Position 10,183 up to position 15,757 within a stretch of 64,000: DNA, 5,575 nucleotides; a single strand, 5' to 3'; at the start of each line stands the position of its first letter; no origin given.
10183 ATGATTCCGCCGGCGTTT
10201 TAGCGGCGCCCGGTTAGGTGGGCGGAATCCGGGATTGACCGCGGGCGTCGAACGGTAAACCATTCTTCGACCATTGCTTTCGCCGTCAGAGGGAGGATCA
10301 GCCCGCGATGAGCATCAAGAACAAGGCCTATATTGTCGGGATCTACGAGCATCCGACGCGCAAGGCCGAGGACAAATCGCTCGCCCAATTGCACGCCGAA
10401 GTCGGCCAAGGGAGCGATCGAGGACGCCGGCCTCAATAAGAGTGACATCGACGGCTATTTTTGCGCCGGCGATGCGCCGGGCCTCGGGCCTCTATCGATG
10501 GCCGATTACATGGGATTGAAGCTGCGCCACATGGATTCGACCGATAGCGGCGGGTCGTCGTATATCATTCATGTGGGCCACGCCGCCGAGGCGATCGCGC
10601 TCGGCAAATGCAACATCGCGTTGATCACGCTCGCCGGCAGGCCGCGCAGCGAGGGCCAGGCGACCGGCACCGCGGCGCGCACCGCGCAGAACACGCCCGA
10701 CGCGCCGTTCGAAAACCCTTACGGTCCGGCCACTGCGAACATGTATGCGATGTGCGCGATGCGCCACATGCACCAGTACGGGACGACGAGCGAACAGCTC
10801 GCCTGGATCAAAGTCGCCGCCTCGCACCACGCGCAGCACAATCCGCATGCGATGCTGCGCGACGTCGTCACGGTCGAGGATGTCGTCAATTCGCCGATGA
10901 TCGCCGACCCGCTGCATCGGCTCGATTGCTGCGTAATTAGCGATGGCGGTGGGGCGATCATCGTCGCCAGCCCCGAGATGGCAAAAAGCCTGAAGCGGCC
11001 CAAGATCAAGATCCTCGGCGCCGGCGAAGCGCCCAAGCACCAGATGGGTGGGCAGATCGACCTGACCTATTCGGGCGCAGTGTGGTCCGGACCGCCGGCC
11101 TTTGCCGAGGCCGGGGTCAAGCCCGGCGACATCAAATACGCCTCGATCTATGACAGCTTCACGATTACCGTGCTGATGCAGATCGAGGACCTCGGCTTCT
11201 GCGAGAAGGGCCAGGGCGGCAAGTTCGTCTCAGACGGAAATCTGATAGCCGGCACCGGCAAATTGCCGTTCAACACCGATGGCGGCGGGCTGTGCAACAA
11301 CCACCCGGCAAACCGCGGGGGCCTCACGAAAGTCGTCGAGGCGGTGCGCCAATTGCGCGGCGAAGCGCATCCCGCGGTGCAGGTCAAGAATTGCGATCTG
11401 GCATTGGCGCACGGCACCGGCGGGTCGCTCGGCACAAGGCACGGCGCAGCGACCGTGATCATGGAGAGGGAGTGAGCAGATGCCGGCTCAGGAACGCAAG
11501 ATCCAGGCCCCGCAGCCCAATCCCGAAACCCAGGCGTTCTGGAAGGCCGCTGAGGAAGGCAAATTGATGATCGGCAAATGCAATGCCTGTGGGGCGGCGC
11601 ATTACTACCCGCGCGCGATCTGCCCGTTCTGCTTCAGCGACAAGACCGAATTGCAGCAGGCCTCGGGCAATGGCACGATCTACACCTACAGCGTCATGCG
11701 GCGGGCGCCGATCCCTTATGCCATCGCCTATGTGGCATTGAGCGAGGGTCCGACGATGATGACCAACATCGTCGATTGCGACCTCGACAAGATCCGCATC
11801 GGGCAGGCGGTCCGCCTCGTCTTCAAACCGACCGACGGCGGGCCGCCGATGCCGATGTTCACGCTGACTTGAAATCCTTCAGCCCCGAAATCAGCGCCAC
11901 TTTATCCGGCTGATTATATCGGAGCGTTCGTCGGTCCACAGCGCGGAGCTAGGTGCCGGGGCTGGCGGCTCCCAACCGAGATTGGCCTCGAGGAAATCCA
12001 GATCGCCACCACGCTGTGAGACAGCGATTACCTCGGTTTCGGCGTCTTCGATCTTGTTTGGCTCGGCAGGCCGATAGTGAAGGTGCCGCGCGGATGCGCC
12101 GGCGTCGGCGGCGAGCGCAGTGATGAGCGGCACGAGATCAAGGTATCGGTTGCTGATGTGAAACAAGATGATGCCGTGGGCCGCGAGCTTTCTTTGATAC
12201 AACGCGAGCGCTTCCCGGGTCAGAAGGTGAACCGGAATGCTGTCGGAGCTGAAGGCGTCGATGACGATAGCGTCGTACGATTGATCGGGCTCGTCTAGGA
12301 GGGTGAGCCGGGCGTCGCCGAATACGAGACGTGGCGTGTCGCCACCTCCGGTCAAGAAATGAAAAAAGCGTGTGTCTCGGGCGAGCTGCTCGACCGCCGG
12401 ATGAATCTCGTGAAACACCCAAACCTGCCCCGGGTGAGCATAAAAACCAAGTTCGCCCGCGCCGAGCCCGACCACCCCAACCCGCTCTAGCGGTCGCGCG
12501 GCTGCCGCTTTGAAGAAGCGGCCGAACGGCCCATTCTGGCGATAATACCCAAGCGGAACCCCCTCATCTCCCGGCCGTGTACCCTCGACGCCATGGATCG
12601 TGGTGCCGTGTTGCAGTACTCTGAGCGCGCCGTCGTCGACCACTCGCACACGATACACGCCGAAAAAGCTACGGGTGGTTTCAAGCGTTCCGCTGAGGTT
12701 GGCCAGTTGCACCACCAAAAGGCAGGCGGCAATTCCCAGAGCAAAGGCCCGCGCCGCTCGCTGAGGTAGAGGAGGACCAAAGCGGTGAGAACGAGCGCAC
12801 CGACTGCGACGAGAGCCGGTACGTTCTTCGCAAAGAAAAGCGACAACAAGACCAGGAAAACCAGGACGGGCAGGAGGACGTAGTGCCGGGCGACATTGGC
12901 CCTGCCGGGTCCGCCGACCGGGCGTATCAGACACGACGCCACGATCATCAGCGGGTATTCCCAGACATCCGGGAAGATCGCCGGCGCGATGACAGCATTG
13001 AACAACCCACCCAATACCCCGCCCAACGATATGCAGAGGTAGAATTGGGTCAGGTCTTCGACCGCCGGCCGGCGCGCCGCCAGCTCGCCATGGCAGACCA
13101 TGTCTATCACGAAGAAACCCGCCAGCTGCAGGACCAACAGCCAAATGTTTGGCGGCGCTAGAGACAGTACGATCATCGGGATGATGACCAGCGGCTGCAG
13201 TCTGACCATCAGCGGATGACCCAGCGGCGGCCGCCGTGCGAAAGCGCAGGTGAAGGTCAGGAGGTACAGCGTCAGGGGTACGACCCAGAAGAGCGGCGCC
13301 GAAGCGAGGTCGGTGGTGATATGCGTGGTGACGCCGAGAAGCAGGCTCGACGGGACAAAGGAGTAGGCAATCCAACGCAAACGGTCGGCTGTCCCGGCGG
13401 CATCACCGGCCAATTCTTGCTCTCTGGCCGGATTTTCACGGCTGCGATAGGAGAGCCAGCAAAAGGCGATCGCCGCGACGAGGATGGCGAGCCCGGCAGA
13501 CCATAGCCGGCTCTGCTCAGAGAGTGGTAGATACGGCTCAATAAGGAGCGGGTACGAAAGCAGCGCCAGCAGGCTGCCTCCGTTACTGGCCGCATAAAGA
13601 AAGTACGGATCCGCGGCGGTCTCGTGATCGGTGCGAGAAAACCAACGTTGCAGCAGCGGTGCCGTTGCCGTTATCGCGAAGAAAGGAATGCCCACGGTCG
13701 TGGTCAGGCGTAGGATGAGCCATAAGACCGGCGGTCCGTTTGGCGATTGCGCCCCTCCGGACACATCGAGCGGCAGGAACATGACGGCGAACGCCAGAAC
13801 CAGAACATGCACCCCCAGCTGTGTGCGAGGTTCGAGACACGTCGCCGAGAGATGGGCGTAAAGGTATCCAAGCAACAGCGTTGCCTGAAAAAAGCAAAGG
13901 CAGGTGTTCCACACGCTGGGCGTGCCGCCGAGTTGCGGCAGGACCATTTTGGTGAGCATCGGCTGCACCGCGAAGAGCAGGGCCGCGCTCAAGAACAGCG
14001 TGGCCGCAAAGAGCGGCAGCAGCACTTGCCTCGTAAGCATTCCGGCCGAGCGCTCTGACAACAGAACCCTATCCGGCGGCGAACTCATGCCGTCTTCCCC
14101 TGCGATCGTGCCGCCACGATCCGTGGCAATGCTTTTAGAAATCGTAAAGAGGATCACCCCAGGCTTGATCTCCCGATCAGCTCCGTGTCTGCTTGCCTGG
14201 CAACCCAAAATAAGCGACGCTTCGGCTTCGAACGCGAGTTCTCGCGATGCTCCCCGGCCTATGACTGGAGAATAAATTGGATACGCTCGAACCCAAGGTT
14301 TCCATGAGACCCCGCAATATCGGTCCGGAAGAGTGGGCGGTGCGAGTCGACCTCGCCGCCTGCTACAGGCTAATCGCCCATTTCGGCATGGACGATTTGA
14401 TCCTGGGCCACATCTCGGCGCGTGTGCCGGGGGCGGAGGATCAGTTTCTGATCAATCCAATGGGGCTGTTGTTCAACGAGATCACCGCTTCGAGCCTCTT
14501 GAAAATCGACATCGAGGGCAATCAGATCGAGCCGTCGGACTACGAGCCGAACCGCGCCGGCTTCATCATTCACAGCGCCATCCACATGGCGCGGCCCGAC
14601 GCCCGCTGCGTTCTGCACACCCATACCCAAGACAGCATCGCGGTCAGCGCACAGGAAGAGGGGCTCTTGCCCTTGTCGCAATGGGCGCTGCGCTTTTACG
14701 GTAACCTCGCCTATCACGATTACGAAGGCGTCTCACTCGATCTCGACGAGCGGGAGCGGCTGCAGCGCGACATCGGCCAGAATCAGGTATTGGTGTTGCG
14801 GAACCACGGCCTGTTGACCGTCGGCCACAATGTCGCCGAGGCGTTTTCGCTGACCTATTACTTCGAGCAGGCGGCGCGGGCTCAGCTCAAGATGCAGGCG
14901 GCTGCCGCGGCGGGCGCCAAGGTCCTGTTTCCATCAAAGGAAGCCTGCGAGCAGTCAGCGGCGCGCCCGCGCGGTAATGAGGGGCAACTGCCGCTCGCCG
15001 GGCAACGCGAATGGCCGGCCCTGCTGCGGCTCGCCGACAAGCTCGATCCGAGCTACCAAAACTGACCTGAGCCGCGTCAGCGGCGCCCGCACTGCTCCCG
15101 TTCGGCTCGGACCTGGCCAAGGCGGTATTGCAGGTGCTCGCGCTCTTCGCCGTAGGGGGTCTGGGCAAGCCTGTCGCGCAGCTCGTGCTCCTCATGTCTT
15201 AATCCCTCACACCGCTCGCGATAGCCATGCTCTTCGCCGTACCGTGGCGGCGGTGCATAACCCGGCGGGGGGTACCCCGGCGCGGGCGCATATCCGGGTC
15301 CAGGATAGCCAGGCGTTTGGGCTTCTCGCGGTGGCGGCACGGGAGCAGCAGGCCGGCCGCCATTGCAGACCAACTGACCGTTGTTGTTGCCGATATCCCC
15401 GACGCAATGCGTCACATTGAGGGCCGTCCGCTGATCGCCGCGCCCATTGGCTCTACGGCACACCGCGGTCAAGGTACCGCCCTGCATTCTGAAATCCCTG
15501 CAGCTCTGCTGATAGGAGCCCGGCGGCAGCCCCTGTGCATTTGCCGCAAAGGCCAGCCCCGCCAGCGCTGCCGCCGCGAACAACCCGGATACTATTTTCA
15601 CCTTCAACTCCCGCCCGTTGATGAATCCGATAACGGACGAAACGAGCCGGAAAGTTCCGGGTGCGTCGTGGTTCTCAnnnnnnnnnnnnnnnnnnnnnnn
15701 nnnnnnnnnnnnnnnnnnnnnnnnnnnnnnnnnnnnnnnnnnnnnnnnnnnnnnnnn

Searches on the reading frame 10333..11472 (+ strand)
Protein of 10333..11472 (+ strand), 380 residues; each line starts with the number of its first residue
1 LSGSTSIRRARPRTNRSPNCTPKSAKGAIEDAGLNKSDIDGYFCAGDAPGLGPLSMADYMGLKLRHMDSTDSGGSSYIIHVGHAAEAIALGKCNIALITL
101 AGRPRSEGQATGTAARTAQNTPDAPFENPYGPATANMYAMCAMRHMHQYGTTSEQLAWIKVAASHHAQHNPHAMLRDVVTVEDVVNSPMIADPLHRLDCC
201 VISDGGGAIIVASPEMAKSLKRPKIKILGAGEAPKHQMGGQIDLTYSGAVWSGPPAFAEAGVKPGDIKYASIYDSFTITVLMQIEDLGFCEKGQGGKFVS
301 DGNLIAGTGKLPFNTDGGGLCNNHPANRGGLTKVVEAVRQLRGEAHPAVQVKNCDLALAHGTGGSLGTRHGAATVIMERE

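Call 19: search_protein_families(library=pfam, proteins=[window:10333-11472:+], max_evalue=0.001)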
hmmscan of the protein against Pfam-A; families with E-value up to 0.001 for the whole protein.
window:10333-11472:+ (380 aa): 1 family
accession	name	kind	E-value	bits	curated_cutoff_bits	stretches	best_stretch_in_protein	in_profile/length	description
PF22691.2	Thiolase_C_1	-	1.7e-49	167.7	28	1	235-369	5-137/144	Thiolase C-terminal domain-like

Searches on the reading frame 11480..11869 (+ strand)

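Call 19: search_protein_families(library=pfam, proteins=[window:11480-11869:+], max_evalue=0.001)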
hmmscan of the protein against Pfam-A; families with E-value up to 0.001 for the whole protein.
window:11480-11869:+ (130 aa): 2 families
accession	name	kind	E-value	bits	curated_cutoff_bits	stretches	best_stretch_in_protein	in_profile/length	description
PF01796.24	OB_ChsH2_C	-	3e-19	69.1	27.1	1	59-116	2-65/65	ChsH2, C-terminal OB-fold domain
PF12172.15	zf-ChsH2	-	3.4e-15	56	23.2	1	21-57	1-37/37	ChsH2, rubredoxin-like zinc ribbon domain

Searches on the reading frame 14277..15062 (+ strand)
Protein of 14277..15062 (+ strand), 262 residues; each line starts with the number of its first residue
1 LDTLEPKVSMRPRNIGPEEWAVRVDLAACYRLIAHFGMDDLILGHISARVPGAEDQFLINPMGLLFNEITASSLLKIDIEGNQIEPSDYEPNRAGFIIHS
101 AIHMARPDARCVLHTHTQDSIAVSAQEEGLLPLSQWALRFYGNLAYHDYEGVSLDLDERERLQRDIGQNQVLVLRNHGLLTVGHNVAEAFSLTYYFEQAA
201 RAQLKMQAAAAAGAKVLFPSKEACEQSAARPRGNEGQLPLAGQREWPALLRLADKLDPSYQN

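Call 19: search_protein_families(library=pfam, proteins=[window:14277-15062:+], max_evalue=0.001)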
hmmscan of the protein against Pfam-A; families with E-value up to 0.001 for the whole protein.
window:14277-15062:+ (262 aa): 1 family
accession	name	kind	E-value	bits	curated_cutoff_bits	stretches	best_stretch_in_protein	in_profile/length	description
PF00596.27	Aldolase_II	-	3.7e-51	174.1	22.2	1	25-204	2-183/183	Class II Aldolase and Adducin N-terminal domain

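Call 20: find_related_loci(query=window:14277-15062:+, collection=metagenome_contigs, flank=10000)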
Query window:14277-15062:+ (262 aa) in metagenome_contigs; peptide patterns used: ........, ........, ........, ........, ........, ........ (x = any residue, [..] = any of these).
600 stretches matched a pattern (row limit reached: there are more); 512 encode a relative of the query (tblastn E <= 1e-3); the best 80 are kept; 80 distinct loci.
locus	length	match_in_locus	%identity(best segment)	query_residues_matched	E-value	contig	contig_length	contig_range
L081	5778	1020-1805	94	1-262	5e-170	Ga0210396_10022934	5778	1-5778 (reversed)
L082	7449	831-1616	95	1-262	6e-165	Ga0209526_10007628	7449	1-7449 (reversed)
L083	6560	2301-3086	94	1-262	3e-164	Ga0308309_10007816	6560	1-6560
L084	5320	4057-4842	93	1-262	3e-164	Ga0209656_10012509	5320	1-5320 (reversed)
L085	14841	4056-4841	93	1-262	5e-162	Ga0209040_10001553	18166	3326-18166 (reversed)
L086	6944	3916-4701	94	1-262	3e-161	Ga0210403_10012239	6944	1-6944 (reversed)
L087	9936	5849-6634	92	1-262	3e-160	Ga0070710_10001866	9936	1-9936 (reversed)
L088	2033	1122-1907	91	1-262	4e-171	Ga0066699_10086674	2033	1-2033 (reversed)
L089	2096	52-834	89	1-262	2e-170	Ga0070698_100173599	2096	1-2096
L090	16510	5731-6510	89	1-262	2e-157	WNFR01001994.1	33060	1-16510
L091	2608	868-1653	90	1-262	2e-166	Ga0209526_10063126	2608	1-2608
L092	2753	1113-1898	90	1-262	7e-165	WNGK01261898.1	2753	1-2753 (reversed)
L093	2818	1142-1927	90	1-262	3e-164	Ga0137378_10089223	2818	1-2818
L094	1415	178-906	86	1-262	4e-163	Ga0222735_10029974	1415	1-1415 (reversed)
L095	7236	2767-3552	87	1-262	5e-147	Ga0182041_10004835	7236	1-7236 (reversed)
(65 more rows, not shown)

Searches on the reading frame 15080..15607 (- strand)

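Call 19: search_protein_families(library=pfam, proteins=[window:15080-15607:-], max_evalue=0.001)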
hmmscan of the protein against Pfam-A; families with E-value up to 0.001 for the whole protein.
window:15080-15607:- (176 aa): 1 family
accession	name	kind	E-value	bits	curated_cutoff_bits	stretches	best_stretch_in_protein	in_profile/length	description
PF08881.15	CVNH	-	1.2e-06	29.6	24.5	1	32-100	1-50/102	CVNH domain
